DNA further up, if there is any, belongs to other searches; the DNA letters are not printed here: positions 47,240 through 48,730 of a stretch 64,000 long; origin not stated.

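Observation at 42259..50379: Seven-gene operon joining a QmoC-like membrane subunit and two HdrA-like flavoproteins to a cytoplasmic Mvh-type [NiFe] hydrogenase, with no HdrBC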

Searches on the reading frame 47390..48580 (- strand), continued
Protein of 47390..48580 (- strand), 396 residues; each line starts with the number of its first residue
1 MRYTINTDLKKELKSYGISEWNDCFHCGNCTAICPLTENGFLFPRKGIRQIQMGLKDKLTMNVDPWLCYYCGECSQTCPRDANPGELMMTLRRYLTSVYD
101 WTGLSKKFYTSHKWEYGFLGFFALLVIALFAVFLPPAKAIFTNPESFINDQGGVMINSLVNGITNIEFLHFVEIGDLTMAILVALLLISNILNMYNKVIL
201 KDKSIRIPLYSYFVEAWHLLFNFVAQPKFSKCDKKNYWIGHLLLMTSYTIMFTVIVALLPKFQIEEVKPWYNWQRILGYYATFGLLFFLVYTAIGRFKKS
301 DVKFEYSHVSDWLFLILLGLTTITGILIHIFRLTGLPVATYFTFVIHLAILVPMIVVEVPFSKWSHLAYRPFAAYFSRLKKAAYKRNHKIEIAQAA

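Call 50: fold_search(model_id=the predicted structure, library=pdb)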
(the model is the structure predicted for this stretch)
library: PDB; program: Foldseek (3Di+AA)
matches with E <= 10: 99; with E <= 0.001: 0
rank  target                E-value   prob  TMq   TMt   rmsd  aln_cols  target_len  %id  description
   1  7bkb_C                1.7e-01  1.00  0.20  0.40   3.4        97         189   24  Formate dehydrogenase - heterodisulfide reductase - formylmethanofuran dehydrogenase complex from Methanospirillum hun (released 2021-09-29)
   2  8rwn_C                2.3e-01  1.00  0.19  0.39   3.7       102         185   25  CryoEM structure of the Hdr(ABC)2 subunits of the Elp-Hdr complex of Methanothermobacter marburgensis (released 2025-05-14)
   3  8rvu_C                2.3e-01  1.00  0.19  0.38   4.5        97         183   23  CryoEM structure of the Elp-Hdr complex of Methanothermobacter marburgensis state 2 (composite structure) (released 2025-05-14)
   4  8rvu_c                2.4e-01  1.00  0.19  0.38   4.5        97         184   23  CryoEM structure of the Elp-Hdr complex of Methanothermobacter marburgensis state 2 (composite structure) (released 2025-05-14)
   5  8wcx_B                1.4e+00  0.04  0.11  0.08  26.7       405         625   11  Cryo-EM structure of MsRv1273c/72c from Mycobacterium smegmatis in the AMPPNP-bound IFasym-1 state (released 2025-03-26)
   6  9g9m_A                1.6e+00  0.03  0.11  0.11  24.9       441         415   11  Lipid III flippase WzxE with NB10 and NB7 nanobodies in outward-facing conformation - crystal 1 (released 2025-01-22)
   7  9ddp_D                1.6e+00  0.08  0.11  0.16  25.7       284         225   12  E. coli TonB-ExbBD TonB bound to ExbB chain E (released 2025-07-09)
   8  8xsr_B                1.9e+00  0.03  0.11  0.08  27.5       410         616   10  Cryo-EM structure of MsRv1273c/72c from Mycobacterium smegmatis in the ATP|ADP-bound IFasym-2 state (released 2025-05-14)
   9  9iqg_A                2.0e+00  0.03  0.11  0.09  23.6       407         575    9  Cryo-EM structure of MsRv1273c/72c from Mycobacterium smegmatis in the ATP|ADP+Vi-bound Occ (Vi) state (released 2025-05-14)
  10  7tai_A                2.3e+00  0.30  0.24  0.22  12.2       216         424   13  Structure of STEAP2 in complex with ligands (released 2023-01-25)
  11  5zfp_B                2.4e+00  0.08  0.13  0.19  22.1       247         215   12  Structure of the ExbB/ExbD hexameric complex (released 2018-05-09)
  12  5sv0_A                2.6e+00  0.08  0.13  0.20  25.7       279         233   12  Structure of the ExbB/ExbD complex from E. coli at pH 7.0 (released 2016-09-28)
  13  7q21_E                3.0e+00  0.16  0.19  0.28  11.3       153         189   15  III2-IV2 respiratory supercomplex from Corynebacterium glutamicum (released 2022-02-02)
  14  6t1z                  3.1e+00  0.04  0.15  0.15  23.7       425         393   12  LmrP from L. lactis, in an outward-open conformation, bound to Hoechst 33342 (released 2020-07-29)
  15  9kwi_B                3.1e+00  0.02  0.11  0.08  26.5       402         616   10  Cryo-EM structure of MsRv1273c/72c(E553Q) mutant from Mycobacterium smegmatis in the ATP-bound Occ state (released 2025-05-14)
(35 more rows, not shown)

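Call 53: find_encoding_contigs(protein=P0122, flank=9000, max_places=2)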
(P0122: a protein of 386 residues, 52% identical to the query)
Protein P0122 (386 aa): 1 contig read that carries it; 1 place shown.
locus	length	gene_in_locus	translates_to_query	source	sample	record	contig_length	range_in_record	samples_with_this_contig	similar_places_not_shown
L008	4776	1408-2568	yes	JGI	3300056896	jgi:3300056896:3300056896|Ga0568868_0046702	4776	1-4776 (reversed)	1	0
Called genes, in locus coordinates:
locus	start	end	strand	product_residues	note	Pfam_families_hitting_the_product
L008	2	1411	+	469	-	?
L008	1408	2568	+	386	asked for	PF13187:Fer4_9 (faint), PF12838:Fer4_7, PF13183:Fer4_8, PF13237:Fer4_10, PF13534:Fer4_17 (weak)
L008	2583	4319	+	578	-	PF13738:Pyr_redox_3 (weak), PF07992:Pyr_redox_2, PF00070:Pyr_redox (weak), PF00890:FAD_binding_2 (weak), PF01593:Amino_oxidase (weak), PF12831:FAD_oxidored, PF13450:NAD_binding_8 (weak), PF14697:Fer4_21, +7 more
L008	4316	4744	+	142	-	PF02662:FlpD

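Call 54: find_encoding_contigs(protein=P0126, flank=9000, max_places=2)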
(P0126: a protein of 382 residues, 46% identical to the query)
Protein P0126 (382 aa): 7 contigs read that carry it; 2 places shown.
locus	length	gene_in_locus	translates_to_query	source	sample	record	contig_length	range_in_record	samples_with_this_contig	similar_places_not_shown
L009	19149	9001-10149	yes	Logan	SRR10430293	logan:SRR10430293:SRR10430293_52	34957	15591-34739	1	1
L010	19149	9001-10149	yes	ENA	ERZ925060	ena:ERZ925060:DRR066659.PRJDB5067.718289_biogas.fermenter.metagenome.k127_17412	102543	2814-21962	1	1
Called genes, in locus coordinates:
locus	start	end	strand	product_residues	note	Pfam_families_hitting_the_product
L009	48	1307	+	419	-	PF14306:PUA_2, PF01747:ATP-sulfurylase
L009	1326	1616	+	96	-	PF22271:DUF6955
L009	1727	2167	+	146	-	PF12838:Fer4_7, PF12139:APS-reductase_C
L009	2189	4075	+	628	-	PF00890:FAD_binding_2, PF02910:Succ_DH_flav_C (faint)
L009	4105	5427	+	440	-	PF07992:Pyr_redox_2 (faint), PF00890:FAD_binding_2 (weak), PF01134:GIDA (faint), PF12831:FAD_oxidored, PF13450:NAD_binding_8, PF13187:Fer4_9 (faint), PF13237:Fer4_10 (faint), PF12838:Fer4_7 (weak), +4 more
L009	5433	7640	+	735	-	PF00890:FAD_binding_2, PF01266:DAO (weak), PF07992:Pyr_redox_2, PF12831:FAD_oxidored, PF13450:NAD_binding_8, PF12837:Fer4_6 (weak), PF13187:Fer4_9, PF02662:FlpD, +4 more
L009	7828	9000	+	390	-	PF13183:Fer4_8, PF13187:Fer4_9 (weak), PF13237:Fer4_10 (weak), PF13534:Fer4_17 (weak), PF02754:CCG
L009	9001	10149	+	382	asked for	PF13484:Fer4_16 (faint), PF12838:Fer4_7 (weak), PF13183:Fer4_8, PF13187:Fer4_9, PF13237:Fer4_10 (weak), PF13534:Fer4_17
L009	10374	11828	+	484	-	PF13191:AAA_16 (faint), PF05673:DUF815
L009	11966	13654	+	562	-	PF20972:MASE9, PF01590:GAF, PF13185:GAF_2, PF13492:GAF_3, PF00990:GGDEF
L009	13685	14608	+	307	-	PF18912:DZR_2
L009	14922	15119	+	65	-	PF00313:CSD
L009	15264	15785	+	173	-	PF02482:Ribosomal_S30AE, PF16321:Ribosom_S30AE_C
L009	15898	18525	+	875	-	PF07517:SecA_DEAD, PF00270:DEAD (faint), PF01043:SecA_PP_bind, PF21090:P-loop_SecA, PF07516:SecA_SW, PF02810:SEC-C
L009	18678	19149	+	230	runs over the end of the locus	?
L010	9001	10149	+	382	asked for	PF13484:Fer4_16 (faint), PF12838:Fer4_7 (weak), PF13183:Fer4_8, PF13187:Fer4_9, PF13237:Fer4_10 (weak), PF13534:Fer4_17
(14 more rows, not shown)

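Call 55: find_encoding_contigs(protein=P0144, flank=9000, max_places=2)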
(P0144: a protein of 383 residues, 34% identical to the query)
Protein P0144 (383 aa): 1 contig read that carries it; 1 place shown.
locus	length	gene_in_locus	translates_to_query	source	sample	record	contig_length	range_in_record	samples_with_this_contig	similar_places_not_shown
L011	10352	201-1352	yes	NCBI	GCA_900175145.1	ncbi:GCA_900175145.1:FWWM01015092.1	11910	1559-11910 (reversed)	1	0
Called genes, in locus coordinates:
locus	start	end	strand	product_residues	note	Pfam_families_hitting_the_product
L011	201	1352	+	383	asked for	PF12838:Fer4_7 (faint), PF13183:Fer4_8 (weak), PF13187:Fer4_9 (weak), PF13237:Fer4_10 (weak)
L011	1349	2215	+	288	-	PF00890:FAD_binding_2 (weak), PF07992:Pyr_redox_2 (weak), PF12831:FAD_oxidored, PF13450:NAD_binding_8 (weak), PF00037:Fer4 (weak), PF12797:Fer4_2 (weak), PF01257:2Fe-2S_thioredx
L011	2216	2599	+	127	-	-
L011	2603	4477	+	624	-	PF01257:2Fe-2S_thioredx (weak), PF01512:Complex1_51K, PF10531:SLBB (weak), PF10589:NADH_4Fe-4S, PF00037:Fer4, PF13237:Fer4_10, PF14697:Fer4_21, PF12838:Fer4_7, +5 more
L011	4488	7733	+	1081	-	PF13510:Fer2_4, PF14697:Fer4_21 (weak), PF13738:Pyr_redox_3 (weak), PF00890:FAD_binding_2, PF01266:DAO, PF07992:Pyr_redox_2, PF13450:NAD_binding_8, PF12838:Fer4_7, +7 more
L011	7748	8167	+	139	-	PF02662:FlpD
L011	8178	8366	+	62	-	-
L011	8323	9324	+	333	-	PF01058:Oxidored_q6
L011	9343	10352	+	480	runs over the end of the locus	PF27537:HoxH, PF00374:NiFeSe_Hases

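Call 56: find_encoding_contigs(protein=P0123, flank=9000, max_places=1)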
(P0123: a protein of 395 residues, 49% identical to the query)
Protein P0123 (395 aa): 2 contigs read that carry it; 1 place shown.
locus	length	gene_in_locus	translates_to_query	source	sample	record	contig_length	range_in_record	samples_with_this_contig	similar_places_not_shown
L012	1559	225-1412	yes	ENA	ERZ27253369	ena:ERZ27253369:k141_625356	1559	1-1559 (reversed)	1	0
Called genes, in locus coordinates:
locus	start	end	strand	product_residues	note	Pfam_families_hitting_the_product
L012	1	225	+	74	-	?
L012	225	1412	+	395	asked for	PF12838:Fer4_7 (weak), PF13183:Fer4_8 (weak), PF13187:Fer4_9 (weak)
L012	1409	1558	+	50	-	?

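Call 57: find_encoding_contigs(protein=P0130, flank=9000, max_places=1)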
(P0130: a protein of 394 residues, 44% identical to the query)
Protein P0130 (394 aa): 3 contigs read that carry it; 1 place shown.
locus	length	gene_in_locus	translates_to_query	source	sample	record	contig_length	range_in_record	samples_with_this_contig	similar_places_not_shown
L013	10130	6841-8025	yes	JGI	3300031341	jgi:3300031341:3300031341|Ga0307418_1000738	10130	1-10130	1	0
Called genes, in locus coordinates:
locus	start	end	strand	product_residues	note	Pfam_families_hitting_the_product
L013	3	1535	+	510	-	?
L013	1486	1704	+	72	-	-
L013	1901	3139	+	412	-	PF14306:PUA_2, PF01747:ATP-sulfurylase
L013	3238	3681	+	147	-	PF12838:Fer4_7, PF13187:Fer4_9 (weak), PF00037:Fer4 (weak), PF12139:APS-reductase_C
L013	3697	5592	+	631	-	PF00890:FAD_binding_2, PF02910:Succ_DH_flav_C (weak)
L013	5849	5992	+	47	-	-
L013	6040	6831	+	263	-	PF03692:CxxCxxCC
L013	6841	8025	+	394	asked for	PF13183:Fer4_8, PF13187:Fer4_9 (weak), PF13534:Fer4_17 (weak)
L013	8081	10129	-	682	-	?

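Call 58: find_encoding_contigs(protein=P0137, flank=9000, max_places=1)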
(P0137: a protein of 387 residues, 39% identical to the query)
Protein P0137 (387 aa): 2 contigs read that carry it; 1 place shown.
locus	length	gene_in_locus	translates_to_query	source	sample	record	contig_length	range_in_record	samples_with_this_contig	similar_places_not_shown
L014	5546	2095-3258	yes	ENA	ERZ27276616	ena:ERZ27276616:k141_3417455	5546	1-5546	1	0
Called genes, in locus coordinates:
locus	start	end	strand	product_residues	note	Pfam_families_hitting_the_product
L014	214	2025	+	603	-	PF00070:Pyr_redox (faint), PF00890:FAD_binding_2 (weak), PF07992:Pyr_redox_2 (weak), PF12831:FAD_oxidored, PF13450:NAD_binding_8 (weak)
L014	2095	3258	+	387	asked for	PF13187:Fer4_9 (faint), PF25160:LdpA_Fe-S-bd (faint), PF13183:Fer4_8, PF13237:Fer4_10 (weak), PF13534:Fer4_17 (weak)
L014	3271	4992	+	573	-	PF00890:FAD_binding_2, PF01266:DAO (weak), PF07992:Pyr_redox_2, PF12831:FAD_oxidored, PF13450:NAD_binding_8, PF13237:Fer4_10 (weak), PF14697:Fer4_21 (weak), PF12838:Fer4_7 (weak), +3 more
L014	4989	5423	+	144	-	PF02662:FlpD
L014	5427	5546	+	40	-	?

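Call 59: find_encoding_contigs(protein=P0162, flank=9000, max_places=1)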
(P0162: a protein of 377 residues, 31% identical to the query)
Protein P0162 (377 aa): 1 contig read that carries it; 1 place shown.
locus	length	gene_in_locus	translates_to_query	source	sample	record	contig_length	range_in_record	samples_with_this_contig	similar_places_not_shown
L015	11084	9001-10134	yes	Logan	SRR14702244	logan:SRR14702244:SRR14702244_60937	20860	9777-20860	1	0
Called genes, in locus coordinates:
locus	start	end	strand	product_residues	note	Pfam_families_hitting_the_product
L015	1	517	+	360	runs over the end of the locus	PF14522:Cytochrome_C7 (faint), PF14537:Cytochrom_c3_2 (faint), PF22113:Mtrc-MtrF_II-IV_dom (faint)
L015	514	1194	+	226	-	PF01292:Ni_hydr_CYTB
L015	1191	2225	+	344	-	PF02085:Cytochrom_CIII (faint), PF09699:Paired_CXXCH_1 (faint), PF14522:Cytochrome_C7 (faint), PF14537:Cytochrom_c3_2 (faint), PF22678:Cytochrom_c_NrfB-like (faint)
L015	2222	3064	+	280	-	PF01292:Ni_hydr_CYTB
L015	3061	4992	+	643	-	PF03264:Cytochrom_NNT, PF14522:Cytochrome_C7 (faint), PF22113:Mtrc-MtrF_II-IV_dom, PF02085:Cytochrom_CIII (weak), PF14537:Cytochrom_c3_2 (weak)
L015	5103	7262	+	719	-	PF09699:Paired_CXXCH_1 (faint), PF14522:Cytochrome_C7 (faint), PF14537:Cytochrom_c3_2 (faint), PF01292:Ni_hydr_CYTB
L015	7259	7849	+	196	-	PF02660:G3P_acyltransf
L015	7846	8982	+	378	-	PF13506:Glyco_transf_21, PF00535:Glycos_transf_2, PF10111:Glyco_tranf_2_2 (weak), PF13641:Glyco_tranf_2_3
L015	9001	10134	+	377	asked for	PF13183:Fer4_8 (weak), PF13534:Fer4_17 (weak)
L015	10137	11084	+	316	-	?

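Call 65: find_encoding_contigs(protein=P0006, flank=10000, max_places=1)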
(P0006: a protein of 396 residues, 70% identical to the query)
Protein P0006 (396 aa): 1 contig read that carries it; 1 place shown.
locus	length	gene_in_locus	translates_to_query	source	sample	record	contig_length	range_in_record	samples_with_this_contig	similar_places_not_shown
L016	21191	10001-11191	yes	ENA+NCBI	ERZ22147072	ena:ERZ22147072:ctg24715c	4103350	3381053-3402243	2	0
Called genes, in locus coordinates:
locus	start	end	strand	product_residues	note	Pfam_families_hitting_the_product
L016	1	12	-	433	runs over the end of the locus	PF00989:PAS (faint), PF13188:PAS_8 (faint), PF02518:HATPase_c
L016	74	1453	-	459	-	PF00072:Response_reg, PF00158:Sigma54_activat, PF14532:Sigma54_activ_2, PF00004:AAA (faint), PF07728:AAA_5 (weak), PF25601:AAA_lid_14, PF02954:HTH_8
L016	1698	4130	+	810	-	PF12704:MacB_PCD, PF02687:FtsX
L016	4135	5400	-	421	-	PF05496:RuvB_N, PF00158:Sigma54_activat (faint), PF01078:Mg_chelatase (faint), PF20720:nSTAND3 (weak), PF00004:AAA, PF07728:AAA_5 (weak), PF16193:AAA_assoc_2, PF12002:MgsA_C, +2 more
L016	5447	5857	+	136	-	PF08915:tRNA-Thr_ED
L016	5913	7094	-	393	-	PF07690:MFS_1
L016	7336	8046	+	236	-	PF00027:cNMP_binding, PF13545:HTH_Crp_2, PF00325:Crp (weak)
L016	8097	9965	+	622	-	PF12831:FAD_oxidored (weak), PF13450:NAD_binding_8 (weak), PF13187:Fer4_9 (faint), PF00037:Fer4 (faint), PF12838:Fer4_7, PF13237:Fer4_10 (faint), PF07992:Pyr_redox_2 (weak)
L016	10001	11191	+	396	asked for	PF13187:Fer4_9 (faint), PF13484:Fer4_16 (faint), PF25160:LdpA_Fe-S-bd (faint), PF00037:Fer4 (faint), PF12838:Fer4_7, PF13183:Fer4_8, PF13237:Fer4_10, PF13534:Fer4_17 (weak)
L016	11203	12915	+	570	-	PF07992:Pyr_redox_2, PF13738:Pyr_redox_3 (weak), PF00890:FAD_binding_2 (weak), PF07992:Pyr_redox_2, PF12831:FAD_oxidored (weak), PF13450:NAD_binding_8, PF14697:Fer4_21, PF00037:Fer4, +10 more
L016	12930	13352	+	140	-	PF02662:FlpD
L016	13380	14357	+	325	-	PF01058:Oxidored_q6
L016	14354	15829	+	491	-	PF27537:HoxH, PF00374:NiFeSe_Hases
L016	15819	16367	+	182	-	PF01750:HycI (weak)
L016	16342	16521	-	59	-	-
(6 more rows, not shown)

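Call 66: find_encoding_contigs(protein=P0001, flank=3000, max_places=2)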
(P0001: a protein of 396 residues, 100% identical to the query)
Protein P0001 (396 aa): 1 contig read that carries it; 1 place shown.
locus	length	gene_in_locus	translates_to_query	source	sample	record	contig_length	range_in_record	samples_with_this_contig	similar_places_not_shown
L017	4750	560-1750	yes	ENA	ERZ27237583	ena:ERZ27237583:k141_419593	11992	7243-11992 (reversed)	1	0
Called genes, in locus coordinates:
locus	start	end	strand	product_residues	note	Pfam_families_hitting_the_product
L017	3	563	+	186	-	?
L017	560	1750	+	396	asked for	PF13187:Fer4_9 (faint), PF13484:Fer4_16 (faint), PF25160:LdpA_Fe-S-bd (faint), PF12838:Fer4_7, PF13183:Fer4_8, PF13237:Fer4_10, PF13534:Fer4_17 (weak)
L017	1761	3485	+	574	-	PF13738:Pyr_redox_3 (weak), PF00890:FAD_binding_2 (weak), PF01266:DAO (weak), PF07992:Pyr_redox_2, PF12831:FAD_oxidored, PF13450:NAD_binding_8, PF12838:Fer4_7 (weak), PF14697:Fer4_21, +6 more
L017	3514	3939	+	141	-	PF02662:FlpD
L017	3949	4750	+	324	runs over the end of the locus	PF01058:Oxidored_q6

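Call 79: find_encoding_contigs(protein=P0133, flank=9000, max_places=1)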
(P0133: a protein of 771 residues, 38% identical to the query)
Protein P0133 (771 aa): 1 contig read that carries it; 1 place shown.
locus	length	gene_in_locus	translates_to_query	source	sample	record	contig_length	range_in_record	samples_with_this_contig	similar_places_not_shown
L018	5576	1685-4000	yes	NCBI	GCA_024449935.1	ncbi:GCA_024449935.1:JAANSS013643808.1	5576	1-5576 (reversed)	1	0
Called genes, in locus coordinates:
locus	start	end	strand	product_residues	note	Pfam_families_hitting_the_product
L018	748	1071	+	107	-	-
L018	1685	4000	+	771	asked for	PF13183:Fer4_8, PF13187:Fer4_9 (weak), PF13534:Fer4_17 (weak), PF13183:Fer4_8, PF13187:Fer4_9 (weak), PF13237:Fer4_10, PF13534:Fer4_17, PF02754:CCG, +1 more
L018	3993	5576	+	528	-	?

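Call 80: find_encoding_contigs(protein=P0124, flank=9000, max_places=1)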
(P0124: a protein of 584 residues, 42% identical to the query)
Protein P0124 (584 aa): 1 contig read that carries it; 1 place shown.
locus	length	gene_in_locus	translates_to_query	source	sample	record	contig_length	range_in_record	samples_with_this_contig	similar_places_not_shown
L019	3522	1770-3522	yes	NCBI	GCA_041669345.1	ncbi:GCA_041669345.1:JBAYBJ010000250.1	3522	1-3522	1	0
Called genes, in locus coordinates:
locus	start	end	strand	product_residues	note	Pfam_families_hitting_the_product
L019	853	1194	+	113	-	-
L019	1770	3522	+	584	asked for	PF12838:Fer4_7 (weak), PF13183:Fer4_8, PF13187:Fer4_9 (weak), PF13534:Fer4_17 (weak), PF13183:Fer4_8, PF12838:Fer4_7 (weak), PF13187:Fer4_9, PF13534:Fer4_17, +1 more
